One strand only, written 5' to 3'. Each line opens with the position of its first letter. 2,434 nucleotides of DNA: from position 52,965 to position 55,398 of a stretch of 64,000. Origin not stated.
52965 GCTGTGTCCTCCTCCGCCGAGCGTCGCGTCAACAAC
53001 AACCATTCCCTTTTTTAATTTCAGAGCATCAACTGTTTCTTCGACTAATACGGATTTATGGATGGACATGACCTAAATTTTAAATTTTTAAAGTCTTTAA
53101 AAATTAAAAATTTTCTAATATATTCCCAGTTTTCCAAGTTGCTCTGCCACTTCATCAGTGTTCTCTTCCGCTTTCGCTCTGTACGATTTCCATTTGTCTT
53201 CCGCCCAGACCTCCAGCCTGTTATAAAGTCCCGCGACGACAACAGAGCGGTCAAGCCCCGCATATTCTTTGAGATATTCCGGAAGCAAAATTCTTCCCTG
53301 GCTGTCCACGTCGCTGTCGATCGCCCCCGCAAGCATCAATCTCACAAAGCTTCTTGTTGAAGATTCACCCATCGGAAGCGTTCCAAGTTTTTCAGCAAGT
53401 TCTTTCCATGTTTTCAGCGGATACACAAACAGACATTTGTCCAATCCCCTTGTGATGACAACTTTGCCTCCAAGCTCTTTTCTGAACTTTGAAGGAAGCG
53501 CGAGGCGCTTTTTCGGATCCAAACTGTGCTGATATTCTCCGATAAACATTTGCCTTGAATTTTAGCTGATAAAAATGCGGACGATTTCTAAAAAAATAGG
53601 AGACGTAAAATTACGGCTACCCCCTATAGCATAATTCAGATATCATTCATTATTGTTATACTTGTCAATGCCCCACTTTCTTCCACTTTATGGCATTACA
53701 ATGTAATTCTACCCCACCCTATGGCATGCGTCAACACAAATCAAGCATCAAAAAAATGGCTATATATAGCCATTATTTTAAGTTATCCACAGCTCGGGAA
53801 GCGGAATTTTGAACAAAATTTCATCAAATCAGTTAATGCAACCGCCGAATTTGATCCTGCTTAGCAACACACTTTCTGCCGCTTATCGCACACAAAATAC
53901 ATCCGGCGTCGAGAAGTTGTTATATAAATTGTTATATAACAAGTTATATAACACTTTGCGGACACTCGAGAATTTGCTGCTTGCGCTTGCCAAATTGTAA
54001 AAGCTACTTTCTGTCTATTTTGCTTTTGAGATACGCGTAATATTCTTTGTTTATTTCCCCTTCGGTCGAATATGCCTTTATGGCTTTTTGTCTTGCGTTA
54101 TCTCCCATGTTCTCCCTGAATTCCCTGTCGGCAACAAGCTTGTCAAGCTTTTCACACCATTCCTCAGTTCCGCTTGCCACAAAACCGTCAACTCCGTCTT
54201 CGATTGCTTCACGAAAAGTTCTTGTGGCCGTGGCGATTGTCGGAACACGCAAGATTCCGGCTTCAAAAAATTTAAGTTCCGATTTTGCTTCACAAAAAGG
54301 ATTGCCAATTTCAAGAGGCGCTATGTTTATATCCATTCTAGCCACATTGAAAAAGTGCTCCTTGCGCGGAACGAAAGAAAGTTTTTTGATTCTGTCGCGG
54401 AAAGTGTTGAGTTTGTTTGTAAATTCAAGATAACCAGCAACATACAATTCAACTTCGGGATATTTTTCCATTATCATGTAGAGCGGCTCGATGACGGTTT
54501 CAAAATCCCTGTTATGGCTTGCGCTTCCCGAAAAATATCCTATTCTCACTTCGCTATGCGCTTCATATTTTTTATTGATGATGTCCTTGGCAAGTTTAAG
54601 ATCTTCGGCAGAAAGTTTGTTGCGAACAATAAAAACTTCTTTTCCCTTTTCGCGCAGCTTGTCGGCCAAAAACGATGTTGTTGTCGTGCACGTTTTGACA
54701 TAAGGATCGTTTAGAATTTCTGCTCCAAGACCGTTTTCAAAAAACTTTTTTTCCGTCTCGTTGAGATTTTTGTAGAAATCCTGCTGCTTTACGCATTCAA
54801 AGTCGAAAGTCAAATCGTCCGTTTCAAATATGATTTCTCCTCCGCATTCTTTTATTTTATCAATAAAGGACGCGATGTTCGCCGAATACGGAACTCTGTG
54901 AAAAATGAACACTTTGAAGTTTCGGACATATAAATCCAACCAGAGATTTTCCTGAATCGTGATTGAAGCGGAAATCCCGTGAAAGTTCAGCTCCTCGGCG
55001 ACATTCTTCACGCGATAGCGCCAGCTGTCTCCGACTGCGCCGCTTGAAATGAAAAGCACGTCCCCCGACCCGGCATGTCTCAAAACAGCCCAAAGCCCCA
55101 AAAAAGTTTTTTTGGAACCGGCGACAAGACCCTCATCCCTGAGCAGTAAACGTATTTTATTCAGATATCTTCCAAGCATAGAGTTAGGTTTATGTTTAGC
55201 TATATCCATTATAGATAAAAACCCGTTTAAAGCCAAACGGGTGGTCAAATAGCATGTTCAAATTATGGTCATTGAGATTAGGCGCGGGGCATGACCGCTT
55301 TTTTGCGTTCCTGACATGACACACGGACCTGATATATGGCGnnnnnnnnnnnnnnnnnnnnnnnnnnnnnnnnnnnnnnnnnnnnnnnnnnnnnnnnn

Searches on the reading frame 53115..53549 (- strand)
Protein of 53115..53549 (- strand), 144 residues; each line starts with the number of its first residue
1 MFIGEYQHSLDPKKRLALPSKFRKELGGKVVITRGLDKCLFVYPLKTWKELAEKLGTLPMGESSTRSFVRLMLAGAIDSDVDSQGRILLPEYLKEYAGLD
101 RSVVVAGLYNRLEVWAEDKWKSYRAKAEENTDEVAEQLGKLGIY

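Call 44: search_protein_families(library=ncbifam, proteins=[window:53115-53549:-], max_evalue=0.01)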
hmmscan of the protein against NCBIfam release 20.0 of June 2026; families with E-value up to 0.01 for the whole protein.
window:53115-53549:- (144 aa): 6 families
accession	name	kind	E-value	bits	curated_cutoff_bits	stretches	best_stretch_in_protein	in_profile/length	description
TIGR00242.1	TIGR00242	equivalog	6.1e-43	146.2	98.35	1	1-140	1-141/144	division/cell wall cluster transcriptional repressor MraZ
NF001482.0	PRK00326.3-4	equivalog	1.6e-28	99.4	168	1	1-142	1-159/160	division/cell wall cluster transcriptional repressor MraZ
NF001476.0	PRK00326.2-2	equivalog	4.2e-25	88.3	162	1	1-136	4-150/163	division/cell wall cluster transcriptional repressor MraZ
NF001477.0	PRK00326.2-4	equivalog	4.8e-15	55.8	162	1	1-135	3-142/155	division/cell wall cluster transcriptional repressor MraZ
NF001483.0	PRK00326.3-5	equivalog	4.5e-12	46.5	239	1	2-138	3-145/155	division/cell wall cluster transcriptional repressor MraZ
NF001475.0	PRK00326.2-1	equivalog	5.2e-09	36.2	257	1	2-131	4-138/149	division/cell wall cluster transcriptional repressor MraZ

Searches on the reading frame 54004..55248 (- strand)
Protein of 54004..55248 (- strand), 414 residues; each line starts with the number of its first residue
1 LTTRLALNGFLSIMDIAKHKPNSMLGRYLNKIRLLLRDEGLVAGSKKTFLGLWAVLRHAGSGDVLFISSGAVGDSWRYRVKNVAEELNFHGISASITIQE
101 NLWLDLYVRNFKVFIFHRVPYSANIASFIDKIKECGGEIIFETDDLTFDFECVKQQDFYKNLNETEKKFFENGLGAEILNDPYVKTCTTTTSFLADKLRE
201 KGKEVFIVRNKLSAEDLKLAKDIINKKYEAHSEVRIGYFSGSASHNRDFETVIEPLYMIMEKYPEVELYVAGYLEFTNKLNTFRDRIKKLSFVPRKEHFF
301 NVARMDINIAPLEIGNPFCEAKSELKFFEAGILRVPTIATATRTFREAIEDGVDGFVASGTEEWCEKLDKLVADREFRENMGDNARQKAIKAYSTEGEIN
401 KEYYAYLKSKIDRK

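Call 93: search_protein_families(library=pfam, proteins=[window:54004-55248:-], max_evalue=0.001)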
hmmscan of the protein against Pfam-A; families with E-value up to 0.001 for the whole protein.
window:54004-55248:- (414 aa): 3 families
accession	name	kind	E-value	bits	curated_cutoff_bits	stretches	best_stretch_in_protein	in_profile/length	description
PF00534.26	Glycos_transf_1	-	1.3e-10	41.5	26.4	1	223-387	4-171/172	Glycosyl transferases group 1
PF13692.12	Glyco_trans_1_4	-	1.1e-08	35.9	27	1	239-374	6-142/142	Glycosyl transferases group 1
PF13524.12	Glyco_trans_1_2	-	1.9e-06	28.3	25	1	264-396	13-136/144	Glycosyl transferase-like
